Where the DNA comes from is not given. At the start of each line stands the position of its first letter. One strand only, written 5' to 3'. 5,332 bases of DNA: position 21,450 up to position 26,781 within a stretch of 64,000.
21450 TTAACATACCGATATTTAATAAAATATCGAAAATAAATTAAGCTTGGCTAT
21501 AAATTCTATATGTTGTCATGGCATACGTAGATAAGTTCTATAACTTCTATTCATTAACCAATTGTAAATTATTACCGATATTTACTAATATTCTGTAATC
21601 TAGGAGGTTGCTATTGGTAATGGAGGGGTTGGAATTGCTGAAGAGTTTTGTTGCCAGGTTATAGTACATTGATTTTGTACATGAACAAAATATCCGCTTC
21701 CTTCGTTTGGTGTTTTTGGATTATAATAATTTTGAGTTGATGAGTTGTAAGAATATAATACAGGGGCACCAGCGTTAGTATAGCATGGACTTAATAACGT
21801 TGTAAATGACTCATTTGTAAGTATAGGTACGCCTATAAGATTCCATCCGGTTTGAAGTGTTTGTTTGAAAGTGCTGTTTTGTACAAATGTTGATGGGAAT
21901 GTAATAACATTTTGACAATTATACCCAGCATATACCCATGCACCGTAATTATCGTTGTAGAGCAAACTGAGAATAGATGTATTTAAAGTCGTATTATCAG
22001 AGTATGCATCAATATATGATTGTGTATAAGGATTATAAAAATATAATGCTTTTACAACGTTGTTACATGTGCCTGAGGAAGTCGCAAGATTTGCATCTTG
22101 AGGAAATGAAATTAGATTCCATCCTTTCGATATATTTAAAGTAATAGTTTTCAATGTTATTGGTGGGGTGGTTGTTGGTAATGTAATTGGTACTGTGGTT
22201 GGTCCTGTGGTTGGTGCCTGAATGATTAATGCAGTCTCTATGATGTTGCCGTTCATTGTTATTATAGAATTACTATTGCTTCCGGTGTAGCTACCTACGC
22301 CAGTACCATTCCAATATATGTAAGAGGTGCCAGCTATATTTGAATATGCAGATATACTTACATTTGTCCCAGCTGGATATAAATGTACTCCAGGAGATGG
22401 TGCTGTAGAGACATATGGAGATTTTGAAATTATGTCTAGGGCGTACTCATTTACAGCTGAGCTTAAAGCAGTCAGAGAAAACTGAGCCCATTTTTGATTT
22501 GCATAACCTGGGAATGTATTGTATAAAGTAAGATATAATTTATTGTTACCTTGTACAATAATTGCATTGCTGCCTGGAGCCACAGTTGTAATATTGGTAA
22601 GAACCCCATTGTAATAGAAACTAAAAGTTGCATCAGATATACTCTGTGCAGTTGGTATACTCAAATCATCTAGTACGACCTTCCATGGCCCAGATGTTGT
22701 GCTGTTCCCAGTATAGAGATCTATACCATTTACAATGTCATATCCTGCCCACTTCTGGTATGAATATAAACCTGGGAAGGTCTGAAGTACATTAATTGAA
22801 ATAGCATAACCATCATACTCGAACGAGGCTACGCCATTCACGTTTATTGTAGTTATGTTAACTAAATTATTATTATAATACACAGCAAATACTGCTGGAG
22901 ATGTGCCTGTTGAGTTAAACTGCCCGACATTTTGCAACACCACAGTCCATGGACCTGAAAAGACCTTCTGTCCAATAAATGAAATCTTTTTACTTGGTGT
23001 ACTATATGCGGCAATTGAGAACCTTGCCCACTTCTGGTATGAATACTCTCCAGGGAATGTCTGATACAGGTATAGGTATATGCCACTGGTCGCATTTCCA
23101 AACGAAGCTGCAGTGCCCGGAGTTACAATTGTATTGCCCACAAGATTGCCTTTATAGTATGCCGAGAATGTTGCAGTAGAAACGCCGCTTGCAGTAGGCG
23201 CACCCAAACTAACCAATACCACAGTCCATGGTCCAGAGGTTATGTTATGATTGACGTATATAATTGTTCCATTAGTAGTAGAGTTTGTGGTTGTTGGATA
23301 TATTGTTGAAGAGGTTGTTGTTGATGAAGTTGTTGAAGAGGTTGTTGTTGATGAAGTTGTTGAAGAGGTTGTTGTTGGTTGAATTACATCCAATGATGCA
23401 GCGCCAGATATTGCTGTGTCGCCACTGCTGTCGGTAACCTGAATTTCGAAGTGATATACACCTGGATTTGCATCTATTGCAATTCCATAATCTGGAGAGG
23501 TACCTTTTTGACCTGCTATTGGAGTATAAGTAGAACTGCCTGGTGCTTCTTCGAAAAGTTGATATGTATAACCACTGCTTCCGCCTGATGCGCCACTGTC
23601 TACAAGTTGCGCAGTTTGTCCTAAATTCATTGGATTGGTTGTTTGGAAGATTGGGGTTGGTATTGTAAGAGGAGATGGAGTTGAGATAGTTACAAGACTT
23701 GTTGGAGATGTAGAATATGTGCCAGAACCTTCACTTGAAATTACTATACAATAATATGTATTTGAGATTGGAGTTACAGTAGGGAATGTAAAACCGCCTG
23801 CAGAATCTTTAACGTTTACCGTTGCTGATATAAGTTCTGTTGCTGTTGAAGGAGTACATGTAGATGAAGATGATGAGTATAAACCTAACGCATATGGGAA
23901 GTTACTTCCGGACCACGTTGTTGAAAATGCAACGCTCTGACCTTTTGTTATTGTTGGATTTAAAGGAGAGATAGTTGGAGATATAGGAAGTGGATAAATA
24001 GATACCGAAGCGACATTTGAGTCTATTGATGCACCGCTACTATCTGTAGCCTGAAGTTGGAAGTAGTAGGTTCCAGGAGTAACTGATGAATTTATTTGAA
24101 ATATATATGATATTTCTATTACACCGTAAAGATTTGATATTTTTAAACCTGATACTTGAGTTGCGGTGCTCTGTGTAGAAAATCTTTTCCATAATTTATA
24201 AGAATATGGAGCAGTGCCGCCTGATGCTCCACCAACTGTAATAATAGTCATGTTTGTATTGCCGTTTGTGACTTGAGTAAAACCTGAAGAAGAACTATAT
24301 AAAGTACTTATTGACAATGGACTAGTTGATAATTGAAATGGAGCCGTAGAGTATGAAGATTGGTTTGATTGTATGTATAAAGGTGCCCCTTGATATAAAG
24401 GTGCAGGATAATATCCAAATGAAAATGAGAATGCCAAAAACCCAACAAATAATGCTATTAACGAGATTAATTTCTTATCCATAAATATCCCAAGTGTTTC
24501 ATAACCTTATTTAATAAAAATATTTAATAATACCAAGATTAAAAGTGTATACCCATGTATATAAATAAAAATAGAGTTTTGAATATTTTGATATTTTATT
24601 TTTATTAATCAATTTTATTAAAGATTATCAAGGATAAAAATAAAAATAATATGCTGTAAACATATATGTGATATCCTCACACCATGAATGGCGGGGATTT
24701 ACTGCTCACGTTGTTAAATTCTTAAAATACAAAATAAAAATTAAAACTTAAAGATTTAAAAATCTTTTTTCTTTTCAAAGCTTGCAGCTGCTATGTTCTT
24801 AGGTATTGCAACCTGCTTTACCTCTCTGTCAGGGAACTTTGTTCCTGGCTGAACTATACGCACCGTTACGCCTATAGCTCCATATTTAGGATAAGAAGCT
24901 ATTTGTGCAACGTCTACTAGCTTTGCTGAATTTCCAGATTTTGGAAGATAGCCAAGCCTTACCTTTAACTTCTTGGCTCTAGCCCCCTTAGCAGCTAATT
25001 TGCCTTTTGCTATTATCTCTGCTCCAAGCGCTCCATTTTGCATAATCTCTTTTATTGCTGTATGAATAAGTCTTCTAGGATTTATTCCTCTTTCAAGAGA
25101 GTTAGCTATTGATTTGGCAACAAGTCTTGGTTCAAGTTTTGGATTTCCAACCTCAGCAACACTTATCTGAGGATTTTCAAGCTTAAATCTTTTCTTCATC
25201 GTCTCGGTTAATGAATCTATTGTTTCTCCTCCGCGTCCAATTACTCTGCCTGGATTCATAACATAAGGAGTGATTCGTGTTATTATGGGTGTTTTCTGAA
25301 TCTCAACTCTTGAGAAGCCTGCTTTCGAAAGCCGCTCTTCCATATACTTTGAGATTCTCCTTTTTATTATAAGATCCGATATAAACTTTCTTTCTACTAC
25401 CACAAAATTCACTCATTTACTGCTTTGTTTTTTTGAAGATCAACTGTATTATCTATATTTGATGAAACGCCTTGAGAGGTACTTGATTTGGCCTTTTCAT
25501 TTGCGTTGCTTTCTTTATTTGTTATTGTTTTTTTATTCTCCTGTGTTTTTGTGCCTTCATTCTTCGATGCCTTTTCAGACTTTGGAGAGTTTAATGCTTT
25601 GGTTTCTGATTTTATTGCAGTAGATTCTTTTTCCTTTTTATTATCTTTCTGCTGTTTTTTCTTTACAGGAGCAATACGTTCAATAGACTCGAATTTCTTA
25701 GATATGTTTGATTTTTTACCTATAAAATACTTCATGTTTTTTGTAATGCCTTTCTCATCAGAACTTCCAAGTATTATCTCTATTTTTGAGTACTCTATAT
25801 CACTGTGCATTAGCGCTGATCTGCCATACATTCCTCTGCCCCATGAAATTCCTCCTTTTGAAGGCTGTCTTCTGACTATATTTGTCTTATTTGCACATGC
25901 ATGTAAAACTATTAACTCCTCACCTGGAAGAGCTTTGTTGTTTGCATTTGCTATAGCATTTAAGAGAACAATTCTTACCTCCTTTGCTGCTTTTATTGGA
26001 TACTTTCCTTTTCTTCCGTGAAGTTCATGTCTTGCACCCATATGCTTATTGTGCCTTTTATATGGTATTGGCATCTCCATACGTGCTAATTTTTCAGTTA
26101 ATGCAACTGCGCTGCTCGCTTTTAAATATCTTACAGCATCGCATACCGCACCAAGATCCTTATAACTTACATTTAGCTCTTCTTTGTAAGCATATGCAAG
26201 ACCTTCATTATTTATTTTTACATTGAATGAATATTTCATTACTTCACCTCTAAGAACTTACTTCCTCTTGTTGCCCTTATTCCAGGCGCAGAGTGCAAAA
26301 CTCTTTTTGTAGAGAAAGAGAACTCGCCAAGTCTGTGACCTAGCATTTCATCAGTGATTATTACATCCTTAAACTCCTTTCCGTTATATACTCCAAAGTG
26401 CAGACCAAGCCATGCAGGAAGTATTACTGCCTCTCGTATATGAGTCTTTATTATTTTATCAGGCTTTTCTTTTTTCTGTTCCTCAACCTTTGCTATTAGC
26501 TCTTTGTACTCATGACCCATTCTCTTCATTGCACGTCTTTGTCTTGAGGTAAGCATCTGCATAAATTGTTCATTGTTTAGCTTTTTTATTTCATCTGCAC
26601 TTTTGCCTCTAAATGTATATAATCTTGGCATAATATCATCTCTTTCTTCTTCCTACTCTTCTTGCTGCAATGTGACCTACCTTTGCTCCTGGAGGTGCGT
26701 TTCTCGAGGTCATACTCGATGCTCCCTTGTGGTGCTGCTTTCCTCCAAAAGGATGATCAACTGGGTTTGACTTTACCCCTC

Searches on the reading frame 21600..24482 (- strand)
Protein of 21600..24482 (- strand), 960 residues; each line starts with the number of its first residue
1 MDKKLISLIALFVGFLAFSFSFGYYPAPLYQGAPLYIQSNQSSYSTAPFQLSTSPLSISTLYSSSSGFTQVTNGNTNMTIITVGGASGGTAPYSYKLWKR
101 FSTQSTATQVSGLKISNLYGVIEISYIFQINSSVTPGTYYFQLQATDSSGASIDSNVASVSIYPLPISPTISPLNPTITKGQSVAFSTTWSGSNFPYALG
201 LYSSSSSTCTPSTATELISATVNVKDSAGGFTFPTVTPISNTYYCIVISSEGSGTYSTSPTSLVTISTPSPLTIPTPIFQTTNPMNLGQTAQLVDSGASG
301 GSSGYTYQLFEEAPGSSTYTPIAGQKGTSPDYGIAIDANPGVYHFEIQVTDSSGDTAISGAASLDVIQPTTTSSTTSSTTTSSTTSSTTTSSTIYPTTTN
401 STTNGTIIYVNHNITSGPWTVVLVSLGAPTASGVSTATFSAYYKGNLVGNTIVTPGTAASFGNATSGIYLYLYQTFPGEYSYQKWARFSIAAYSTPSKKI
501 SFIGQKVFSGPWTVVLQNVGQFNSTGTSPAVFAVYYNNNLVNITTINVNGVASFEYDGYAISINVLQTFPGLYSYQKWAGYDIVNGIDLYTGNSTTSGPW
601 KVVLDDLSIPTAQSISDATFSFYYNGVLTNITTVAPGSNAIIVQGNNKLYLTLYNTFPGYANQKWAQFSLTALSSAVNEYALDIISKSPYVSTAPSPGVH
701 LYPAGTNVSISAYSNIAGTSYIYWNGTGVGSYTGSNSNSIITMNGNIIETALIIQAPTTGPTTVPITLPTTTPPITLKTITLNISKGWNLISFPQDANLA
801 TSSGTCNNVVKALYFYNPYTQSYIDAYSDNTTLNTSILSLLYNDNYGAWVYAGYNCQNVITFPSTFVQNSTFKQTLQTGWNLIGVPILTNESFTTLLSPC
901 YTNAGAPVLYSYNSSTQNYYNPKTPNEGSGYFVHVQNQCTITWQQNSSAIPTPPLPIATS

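Call 42: search_protein_families(library=pfam, proteins=[window:21600-24482:-], max_evalue=0.001)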
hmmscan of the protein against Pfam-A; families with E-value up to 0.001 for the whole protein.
window:21600-24482:- (960 aa): 2 families
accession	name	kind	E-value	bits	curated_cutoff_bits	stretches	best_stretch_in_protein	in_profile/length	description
PF15418.12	DUF4625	-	8.5e-05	23.3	27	0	331-356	96-121/131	Domain of unknown function (DUF4625)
PF07495.19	Y_Y_Y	-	0.00063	20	26.6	0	134-163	35-63/65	Y_Y_Y domain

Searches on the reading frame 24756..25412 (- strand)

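Call 42: search_protein_families(library=pfam, proteins=[window:24756-25412:-], max_evalue=0.001)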
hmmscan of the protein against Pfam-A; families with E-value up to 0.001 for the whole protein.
window:24756-25412:- (218 aa): 2 families
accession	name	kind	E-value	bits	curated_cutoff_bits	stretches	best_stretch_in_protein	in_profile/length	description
PF00189.25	Ribosomal_S3_C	-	4.8e-15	56.3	34.1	1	102-186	1-83/83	Ribosomal protein S3, C-terminal domain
PF07650.23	KH_2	-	5e-14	52.3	22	1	20-92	2-77/78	KH domain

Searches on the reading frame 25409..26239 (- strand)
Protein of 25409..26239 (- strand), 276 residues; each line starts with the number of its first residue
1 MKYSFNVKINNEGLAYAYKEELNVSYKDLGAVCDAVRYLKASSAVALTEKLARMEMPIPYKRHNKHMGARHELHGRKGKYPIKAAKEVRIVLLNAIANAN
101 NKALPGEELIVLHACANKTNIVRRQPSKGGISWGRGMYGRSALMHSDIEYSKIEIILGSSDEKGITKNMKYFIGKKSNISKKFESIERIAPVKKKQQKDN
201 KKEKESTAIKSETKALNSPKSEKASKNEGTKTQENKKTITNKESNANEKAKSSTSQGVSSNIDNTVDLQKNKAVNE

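Call 42: search_protein_families(library=pfam, proteins=[window:25409-26239:-], max_evalue=0.001)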
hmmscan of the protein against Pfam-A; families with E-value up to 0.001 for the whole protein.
window:25409-26239:- (276 aa): 1 family
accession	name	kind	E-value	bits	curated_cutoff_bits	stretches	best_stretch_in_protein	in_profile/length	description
PF00237.24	Ribosomal_L22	-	9.6e-09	35.8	28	1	18-124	2-80/104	Ribosomal protein L22p/L17e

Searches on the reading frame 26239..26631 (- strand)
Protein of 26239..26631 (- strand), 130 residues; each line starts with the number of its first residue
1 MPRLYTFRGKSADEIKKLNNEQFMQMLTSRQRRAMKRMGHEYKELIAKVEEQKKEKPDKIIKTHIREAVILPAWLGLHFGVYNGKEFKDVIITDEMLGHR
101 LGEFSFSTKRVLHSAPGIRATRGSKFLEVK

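Call 42: search_protein_families(library=pfam, proteins=[window:26239-26631:-], max_evalue=0.001)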
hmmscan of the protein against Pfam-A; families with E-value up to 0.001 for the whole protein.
window:26239-26631:- (130 aa): 1 family
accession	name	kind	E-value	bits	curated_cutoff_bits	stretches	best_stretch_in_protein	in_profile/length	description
PF00203.26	Ribosomal_S19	-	2e-24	85.7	27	1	34-113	2-81/81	Ribosomal protein S19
